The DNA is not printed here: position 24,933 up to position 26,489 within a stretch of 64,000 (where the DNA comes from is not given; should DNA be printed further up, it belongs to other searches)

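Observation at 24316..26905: Second AT-rich insertion between ppnP and groEL: second dGTPase-family paralog with an ORF6N/KilA-N-like gene, candidate nucleotide-depletion defence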

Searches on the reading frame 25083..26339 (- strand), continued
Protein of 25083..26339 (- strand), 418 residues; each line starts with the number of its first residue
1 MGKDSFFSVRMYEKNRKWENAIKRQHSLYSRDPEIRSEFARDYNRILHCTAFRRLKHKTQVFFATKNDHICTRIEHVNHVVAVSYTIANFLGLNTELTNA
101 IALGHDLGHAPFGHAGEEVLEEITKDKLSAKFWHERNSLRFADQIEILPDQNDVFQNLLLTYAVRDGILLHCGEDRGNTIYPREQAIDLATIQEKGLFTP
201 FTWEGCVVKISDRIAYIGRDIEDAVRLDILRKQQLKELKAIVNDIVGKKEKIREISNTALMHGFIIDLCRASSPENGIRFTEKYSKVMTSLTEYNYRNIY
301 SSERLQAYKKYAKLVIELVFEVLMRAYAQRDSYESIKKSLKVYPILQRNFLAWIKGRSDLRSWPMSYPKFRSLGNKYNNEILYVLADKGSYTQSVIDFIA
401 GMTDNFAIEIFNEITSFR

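Call 33: search_protein_families(library=pfam, alignment_id=A2, max_evalue=0.00001)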
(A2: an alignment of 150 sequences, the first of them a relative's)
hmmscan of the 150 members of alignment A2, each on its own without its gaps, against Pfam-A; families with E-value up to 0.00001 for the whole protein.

A. member 1, L003:7296-8030:+ (244 aa): 4 families
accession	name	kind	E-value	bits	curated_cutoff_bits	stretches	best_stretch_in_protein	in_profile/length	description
PF04542.20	Sigma70_r2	-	9.4e-18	64.2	24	1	27-93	2-68/71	Sigma-70 region 2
PF04545.22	Sigma70_r4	-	3.8e-14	52.4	24.1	1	191-239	1-49/50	Sigma-70, region 4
PF04539.22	Sigma70_r3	-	7.3e-11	42.5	25.3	1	106-160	3-57/78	Sigma-70 region 3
PF08281.18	Sigma70_r4_2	-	7e-09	35.7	25.7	1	187-227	3-43/54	Sigma-70, region 4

B. families by the number of members that match (of 150 scanned): 158 families (the first 25 are shown)
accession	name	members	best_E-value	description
PF00149.33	Metallophos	5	1.1e-15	Calcineurin-like phosphoesterase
PF00375.23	SDF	3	8.2e-93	Sodium:dicarboxylate symporter family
PF00106.31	adh_short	3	1.1e-64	short chain dehydrogenase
PF00702.32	Hydrolase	3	1.1e-27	haloacid dehalogenase-like hydrolase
PF02223.23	Thymidylate_kin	3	2.4e-19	Thymidylate kinase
PF08659.16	KR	3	1.2e-17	KR domain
PF04204.22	HTS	2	3e-133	Homoserine O-succinyltransferase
PF02896.24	PEP-utilizers_C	2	7.2e-126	PEP-utilising enzyme, PEP-binding domain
PF00977.27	His_biosynth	2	2e-86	Histidine biosynthesis protein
PF12917.13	YfbR-like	2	3.9e-72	5'-deoxynucleotidase YfbR-like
PF13561.12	adh_short_C2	2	3.2e-62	Enoyl-(Acyl carrier protein) reductase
PF00572.24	Ribosomal_L13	2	1.1e-52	Ribosomal protein L13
PF14437.12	MafB19-deam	2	7.4e-52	MafB19-like deaminase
PF00122.25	E1-E2_ATPase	2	2.6e-51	E1-E2 ATPase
PF01370.27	Epimerase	2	7.5e-50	NAD dependent epimerase/dehydratase family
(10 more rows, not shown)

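Call 42: find_related_loci(query=A1, collection=metagenome_contigs, flank=8000)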
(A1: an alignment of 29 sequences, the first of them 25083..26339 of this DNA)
Query A1 (418 aa) in metagenome_contigs; peptide patterns used: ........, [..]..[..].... (x = any residue, [..] = any of these).
600 stretches matched a pattern (row limit reached: there are more); 596 encode a relative of the query (tblastn E <= 1e-3); the best 80 are kept; 80 distinct loci.
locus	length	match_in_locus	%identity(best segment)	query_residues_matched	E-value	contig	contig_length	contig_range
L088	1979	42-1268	50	1-417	3e-148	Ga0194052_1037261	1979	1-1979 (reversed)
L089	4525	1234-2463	49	2-417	1e-134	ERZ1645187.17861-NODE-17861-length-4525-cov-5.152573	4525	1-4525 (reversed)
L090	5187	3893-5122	50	3-417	3e-131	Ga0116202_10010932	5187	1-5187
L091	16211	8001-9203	48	3-417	8e-129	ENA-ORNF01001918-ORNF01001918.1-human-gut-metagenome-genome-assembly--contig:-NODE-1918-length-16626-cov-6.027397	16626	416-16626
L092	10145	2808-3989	50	13-417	1e-128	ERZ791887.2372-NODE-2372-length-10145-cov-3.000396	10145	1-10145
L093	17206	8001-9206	48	3-417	5e-128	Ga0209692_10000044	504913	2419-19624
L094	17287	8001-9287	48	3-417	3e-128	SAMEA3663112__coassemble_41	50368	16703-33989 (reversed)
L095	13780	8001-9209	47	3-417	2e-125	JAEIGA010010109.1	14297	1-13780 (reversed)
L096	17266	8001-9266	47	3-417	1e-124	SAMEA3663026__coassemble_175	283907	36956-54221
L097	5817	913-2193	47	3-417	9e-124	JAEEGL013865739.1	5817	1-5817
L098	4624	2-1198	46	5-417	2e-123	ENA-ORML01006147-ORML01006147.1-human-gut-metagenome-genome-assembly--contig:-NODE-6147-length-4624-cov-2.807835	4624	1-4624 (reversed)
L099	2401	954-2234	46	3-417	1e-128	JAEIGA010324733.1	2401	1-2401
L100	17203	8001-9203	46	3-417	1e-121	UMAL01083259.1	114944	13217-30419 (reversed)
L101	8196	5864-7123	47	10-417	4e-121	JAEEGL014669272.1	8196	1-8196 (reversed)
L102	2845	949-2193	46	3-417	2e-125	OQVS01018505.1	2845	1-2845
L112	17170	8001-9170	49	13-417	1e-124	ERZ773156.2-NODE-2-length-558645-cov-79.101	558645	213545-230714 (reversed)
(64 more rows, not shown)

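Call 51: find_related_loci(query=A1, collection=viral_contigs, flank=8000)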
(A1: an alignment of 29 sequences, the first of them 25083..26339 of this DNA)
Query A1 (418 aa) in viral_contigs; peptide patterns used: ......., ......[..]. (x = any residue, [..] = any of these).
45 stretches matched a pattern; 2 encode a relative of the query (tblastn E <= 1e-3); 2 distinct loci.
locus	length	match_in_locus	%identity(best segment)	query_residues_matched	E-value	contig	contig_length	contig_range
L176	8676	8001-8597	38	35-241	1e-32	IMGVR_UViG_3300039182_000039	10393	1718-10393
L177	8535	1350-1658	50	36-140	4e-28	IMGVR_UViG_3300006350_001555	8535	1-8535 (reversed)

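Call 52: find_encoding_contigs(protein=P0007, flank=7000, max_places=1)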
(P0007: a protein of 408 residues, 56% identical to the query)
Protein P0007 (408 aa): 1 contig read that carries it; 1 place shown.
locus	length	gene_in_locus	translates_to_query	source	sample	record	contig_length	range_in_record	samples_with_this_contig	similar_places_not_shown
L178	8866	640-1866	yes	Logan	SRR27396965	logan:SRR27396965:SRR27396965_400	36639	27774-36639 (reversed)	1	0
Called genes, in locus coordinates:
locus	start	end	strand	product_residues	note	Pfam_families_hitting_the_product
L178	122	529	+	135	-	PF04472:SepF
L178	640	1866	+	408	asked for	PF01966:HD (weak), PF13286:HD_assoc (faint)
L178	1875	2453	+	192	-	PF12917:YfbR-like, PF13023:HD_3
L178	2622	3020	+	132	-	-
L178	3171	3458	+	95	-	-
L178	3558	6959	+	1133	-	PF02811:PHP, PF07733:DNA_pol3_alpha, PF17657:DNA_pol3_finger, PF14579:HHH_6, PF01336:tRNA_anti-codon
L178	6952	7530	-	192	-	PF02698:DUF218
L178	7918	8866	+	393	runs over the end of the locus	PF00108:Thiolase_N, PF02801:Ketoacyl-synt_C (faint), PF00109:ketoacyl-synt (weak), PF02803:Thiolase_C, PF22691:Thiolase_C_1 (faint)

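Call 53: find_encoding_contigs(protein=P0013, flank=7000, max_places=1)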
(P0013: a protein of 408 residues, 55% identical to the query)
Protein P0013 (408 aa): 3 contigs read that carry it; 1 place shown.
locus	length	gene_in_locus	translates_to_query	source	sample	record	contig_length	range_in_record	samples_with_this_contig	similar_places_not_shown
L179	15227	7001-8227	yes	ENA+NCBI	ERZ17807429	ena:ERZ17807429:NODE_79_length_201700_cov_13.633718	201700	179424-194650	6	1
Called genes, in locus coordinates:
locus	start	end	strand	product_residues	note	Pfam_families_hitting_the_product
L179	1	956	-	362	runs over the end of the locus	-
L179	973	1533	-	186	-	PF10112:Halogen_Hydrol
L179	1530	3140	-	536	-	PF13531:SBP_bac_11, PF00092:VWA, PF13519:VWA_2, PF13768:VWA_3 (weak)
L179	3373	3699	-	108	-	-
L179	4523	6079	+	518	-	PF00682:HMGL-like, PF22617:HCS_D2, PF08502:LeuA_dimer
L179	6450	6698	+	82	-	PF04014:MazE_antitoxin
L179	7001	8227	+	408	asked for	PF01966:HD (weak), PF13286:HD_assoc (weak)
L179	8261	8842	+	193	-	PF12917:YfbR-like, PF13023:HD_3, PF01966:HD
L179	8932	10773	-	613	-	PF13520:AA_permease_2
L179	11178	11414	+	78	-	-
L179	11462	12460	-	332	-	PF02129:Peptidase_S15, PF20434:BD-FAE (faint), PF00561:Abhydrolase_1, PF12146:Hydrolase_4, PF12697:Abhydrolase_6, PF00326:Peptidase_S9, PF03959:FSH1 (weak)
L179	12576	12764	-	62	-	-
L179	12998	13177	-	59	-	PF03210:Paramyx_P_V_C (weak)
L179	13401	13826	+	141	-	PF13581:HATPase_c_2 (weak)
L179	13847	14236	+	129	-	PF01894:YjbQ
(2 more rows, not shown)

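Call 59: search_protein_families(library=ncbifam, proteins=[P0002, P0005, P0012, P0013, P0091, P0110], max_evalue=1e-40)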
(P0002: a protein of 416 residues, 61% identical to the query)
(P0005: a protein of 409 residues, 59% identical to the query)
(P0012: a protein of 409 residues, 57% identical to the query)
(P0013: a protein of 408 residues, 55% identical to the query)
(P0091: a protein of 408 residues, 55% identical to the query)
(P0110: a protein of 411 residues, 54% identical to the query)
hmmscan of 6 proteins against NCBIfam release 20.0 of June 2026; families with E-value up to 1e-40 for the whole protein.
P0002 (416 aa): 5 families
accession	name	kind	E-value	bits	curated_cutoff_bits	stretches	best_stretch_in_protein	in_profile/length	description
NF002327.0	PRK01286.1-2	equivalog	1.6e-64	218.2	393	1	31-326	34-298/345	deoxyguanosinetriphosphate triphosphohydrolase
NF002329.0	PRK01286.1-4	equivalog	7.8e-49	166.7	494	1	31-327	33-297/342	deoxyguanosinetriphosphate triphosphohydrolase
NF002326.0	PRK01286.1-1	equivalog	8e-49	167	390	1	31-250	27-233/379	deoxyguanosinetriphosphate triphosphohydrolase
TIGR01353.1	dGTP_triPase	subfamily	3.3e-46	158.6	152.35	1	36-414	2-388/389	dGTP triphosphohydrolase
NF002328.0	PRK01286.1-3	equivalog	2.6e-42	145.2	467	0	24-251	26-253/404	deoxyguanosinetriphosphate triphosphohydrolase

P0005 (409 aa): 6 families
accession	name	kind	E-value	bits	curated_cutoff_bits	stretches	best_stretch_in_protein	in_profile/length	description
NF002327.0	PRK01286.1-2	equivalog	1.3e-71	241.5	393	1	22-363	25-331/345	deoxyguanosinetriphosphate triphosphohydrolase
NF002326.0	PRK01286.1-1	equivalog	1.6e-54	185.8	390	1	21-327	17-335/379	deoxyguanosinetriphosphate triphosphohydrolase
NF002329.0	PRK01286.1-4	equivalog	3e-54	184.5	494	1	22-346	24-316/342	deoxyguanosinetriphosphate triphosphohydrolase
TIGR01353.1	dGTP_triPase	subfamily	4.9e-49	167.9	152.35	0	35-246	1-237/389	dGTP triphosphohydrolase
NF002328.0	PRK01286.1-3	equivalog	9.7e-48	163.1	467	1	22-238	24-240/404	deoxyguanosinetriphosphate triphosphohydrolase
NF002330.0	PRK01286.1-5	equivalog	5.9e-41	140.9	511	0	28-265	16-247/384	deoxyguanosinetriphosphate triphosphohydrolase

P0012 (409 aa): 5 families
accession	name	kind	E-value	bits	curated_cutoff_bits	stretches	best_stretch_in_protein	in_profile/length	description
NF002327.0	PRK01286.1-2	equivalog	8.8e-72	242.1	393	1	30-329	33-300/345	deoxyguanosinetriphosphate triphosphohydrolase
NF002329.0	PRK01286.1-4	equivalog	4e-54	184.1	494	1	28-325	30-294/342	deoxyguanosinetriphosphate triphosphohydrolase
NF002326.0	PRK01286.1-1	equivalog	1.5e-52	179.2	390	1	28-269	24-261/379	deoxyguanosinetriphosphate triphosphohydrolase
TIGR01353.1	dGTP_triPase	subfamily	1.4e-50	173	152.35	1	35-407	1-388/389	dGTP triphosphohydrolase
NF002328.0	PRK01286.1-3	equivalog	6.3e-47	160.4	467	0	28-237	30-239/404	deoxyguanosinetriphosphate triphosphohydrolase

P0013 (408 aa): 5 families
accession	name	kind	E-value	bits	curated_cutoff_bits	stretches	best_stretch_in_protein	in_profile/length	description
NF002327.0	PRK01286.1-2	equivalog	2.7e-70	237.2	393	1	31-329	34-301/345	deoxyguanosinetriphosphate triphosphohydrolase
NF002326.0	PRK01286.1-1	equivalog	9.7e-53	179.9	390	1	30-247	26-230/379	deoxyguanosinetriphosphate triphosphohydrolase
NF002329.0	PRK01286.1-4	equivalog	1.4e-52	179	494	1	30-324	32-294/342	deoxyguanosinetriphosphate triphosphohydrolase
TIGR01353.1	dGTP_triPase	subfamily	6e-48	164.3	152.35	0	35-249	1-240/389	dGTP triphosphohydrolase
NF002328.0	PRK01286.1-3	equivalog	9.5e-47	159.8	467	0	32-238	34-240/404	deoxyguanosinetriphosphate triphosphohydrolase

P0091 (408 aa): 5 families
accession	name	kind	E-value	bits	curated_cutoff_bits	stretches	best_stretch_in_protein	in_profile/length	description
NF002327.0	PRK01286.1-2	equivalog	1.2e-68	231.7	393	1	30-326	33-298/345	deoxyguanosinetriphosphate triphosphohydrolase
NF002326.0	PRK01286.1-1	equivalog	2.1e-51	175.5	390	1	28-239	24-222/379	deoxyguanosinetriphosphate triphosphohydrolase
NF002329.0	PRK01286.1-4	equivalog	5.3e-51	173.9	494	1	28-323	30-293/342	deoxyguanosinetriphosphate triphosphohydrolase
TIGR01353.1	dGTP_triPase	subfamily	5.4e-48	164.5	152.35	1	35-406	1-388/389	dGTP triphosphohydrolase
NF002328.0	PRK01286.1-3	equivalog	5.3e-47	160.7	467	0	29-239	31-241/404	deoxyguanosinetriphosphate triphosphohydrolase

P0110 (411 aa): 5 families
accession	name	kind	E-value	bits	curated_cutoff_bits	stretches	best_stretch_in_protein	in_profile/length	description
NF002327.0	PRK01286.1-2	equivalog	1.9e-68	231.1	393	1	30-326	33-298/345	deoxyguanosinetriphosphate triphosphohydrolase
NF002326.0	PRK01286.1-1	equivalog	6.2e-52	177.2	390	1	22-253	18-238/379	deoxyguanosinetriphosphate triphosphohydrolase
NF002329.0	PRK01286.1-4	equivalog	2e-51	175.2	494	1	30-326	32-296/342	deoxyguanosinetriphosphate triphosphohydrolase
TIGR01353.1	dGTP_triPase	subfamily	4.4e-48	164.7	152.35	1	35-406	1-386/389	dGTP triphosphohydrolase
NF002328.0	PRK01286.1-3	equivalog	1.9e-46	158.8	467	0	21-237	23-239/404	deoxyguanosinetriphosphate triphosphohydrolase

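Call 76: search_protein_families(library=padloc, proteins=[L083:8342-9142:+, L083:5446-6066:+, L085:6800-7873:+], max_evalue=0.001)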
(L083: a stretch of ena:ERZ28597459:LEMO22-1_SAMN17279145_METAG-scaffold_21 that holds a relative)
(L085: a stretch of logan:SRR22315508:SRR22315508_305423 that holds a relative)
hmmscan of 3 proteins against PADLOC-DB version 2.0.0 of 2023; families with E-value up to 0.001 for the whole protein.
L083:8342-9142:+ (266 aa): 0 families

L083:5446-6066:+ (206 aa): 0 families

L085:6800-7873:+ (357 aa): 9 families
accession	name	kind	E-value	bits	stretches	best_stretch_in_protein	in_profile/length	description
PDLC04951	PDC-S19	-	1.7e-147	489.2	1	1-355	1-355/357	-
PDLC04947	PDC-S19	-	5e-95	316.8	1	1-354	3-352/355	-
PDLC04952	PDC-S19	-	1.7e-18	65.2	1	1-152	1-150/328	-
PDLC04953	PDC-S19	-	7.7e-16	56.5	1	4-163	6-172/333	-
PDLC04949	PDC-S19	-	1.9e-14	51.7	1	5-150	7-149/334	-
PDLC04954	PDC-S19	-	5.5e-08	30.6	1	2-54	2-55/330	-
PDLC04950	PDC-S19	-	1.2e-06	26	1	2-137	5-145/353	-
PDLC04955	PDC-S19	-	0.0002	18.7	1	6-139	8-145/338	-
PDLC05059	PDC-S64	-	0.00094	16.2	0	8-142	6-151/339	-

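Call 78: find_encoding_contigs(protein=P0009, flank=7000, max_places=2)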
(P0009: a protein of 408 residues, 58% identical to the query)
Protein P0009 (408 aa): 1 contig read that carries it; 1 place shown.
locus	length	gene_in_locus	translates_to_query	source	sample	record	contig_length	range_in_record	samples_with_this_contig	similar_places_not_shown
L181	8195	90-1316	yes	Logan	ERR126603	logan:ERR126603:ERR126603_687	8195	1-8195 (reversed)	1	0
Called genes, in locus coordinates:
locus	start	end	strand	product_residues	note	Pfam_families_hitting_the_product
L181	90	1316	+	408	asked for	PF01966:HD, PF13286:HD_assoc (faint)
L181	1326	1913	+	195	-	PF12917:YfbR-like, PF13023:HD_3, PF01966:HD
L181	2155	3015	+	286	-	PF06180:CbiK, PF01903:CbiX (faint)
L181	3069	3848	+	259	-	PF00005:ABC_tran, PF13304:AAA_21 (weak)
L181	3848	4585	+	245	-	PF01061:ABC2_membrane, PF12698:ABC2_membrane_3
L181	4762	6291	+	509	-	PF00989:PAS (faint), PF08448:PAS_4, PF13188:PAS_8 (faint), PF13426:PAS_9 (weak), PF00512:HisKA, PF02518:HATPase_c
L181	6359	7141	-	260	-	PF00069:Pkinase, PF07714:PK_Tyr_Ser-Thr, PF01636:APH (weak)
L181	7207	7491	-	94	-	-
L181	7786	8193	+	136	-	?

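Call 79: find_encoding_contigs(protein=P0011, flank=7000, max_places=3)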
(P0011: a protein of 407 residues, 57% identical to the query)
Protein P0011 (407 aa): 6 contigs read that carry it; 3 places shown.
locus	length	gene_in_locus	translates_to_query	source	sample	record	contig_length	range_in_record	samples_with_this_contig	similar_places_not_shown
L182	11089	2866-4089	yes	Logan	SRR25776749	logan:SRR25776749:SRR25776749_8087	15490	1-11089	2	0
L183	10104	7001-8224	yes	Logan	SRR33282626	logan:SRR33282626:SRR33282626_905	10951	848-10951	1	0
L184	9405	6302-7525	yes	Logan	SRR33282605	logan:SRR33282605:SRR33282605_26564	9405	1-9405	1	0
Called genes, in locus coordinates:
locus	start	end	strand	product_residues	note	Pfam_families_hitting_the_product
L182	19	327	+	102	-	PF00583:Acetyltransf_1, PF13673:Acetyltransf_10 (weak), PF13508:Acetyltransf_7, PF08445:FR47 (weak)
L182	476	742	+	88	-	PF03358:FMN_red (weak)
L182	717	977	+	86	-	-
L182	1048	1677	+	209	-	PF04199:Cyclase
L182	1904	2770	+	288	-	PF02463:SMC_N (faint), PF13166:AAA_13 (faint), PF00005:ABC_tran, PF13175:AAA_15, PF13304:AAA_21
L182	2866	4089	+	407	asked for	PF01966:HD, PF13286:HD_assoc (faint)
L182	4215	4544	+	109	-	-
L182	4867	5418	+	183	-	PF01252:Peptidase_A8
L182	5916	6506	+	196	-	PF13483:Lactamase_B_3, PF12706:Lactamase_B_2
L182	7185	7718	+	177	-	PF01584:CheW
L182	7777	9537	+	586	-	-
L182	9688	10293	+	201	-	PF00117:GATase, PF07685:GATase_3 (weak), PF01174:SNO (weak), PF07722:Peptidase_C26 (faint)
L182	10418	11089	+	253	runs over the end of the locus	PF00977:His_biosynth, PF01207:Dus (faint), PF02581:TMP-TENI (faint), PF03060:NMO (faint)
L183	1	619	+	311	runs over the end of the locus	PF00395:SLH, PF00581:Rhodanese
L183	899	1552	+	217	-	PF00702:Hydrolase, PF12710:HAD, PF13419:HAD_2, PF13242:Hydrolase_like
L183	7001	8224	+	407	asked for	PF01966:HD, PF13286:HD_assoc (faint)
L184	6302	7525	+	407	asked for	PF01966:HD, PF13286:HD_assoc (faint)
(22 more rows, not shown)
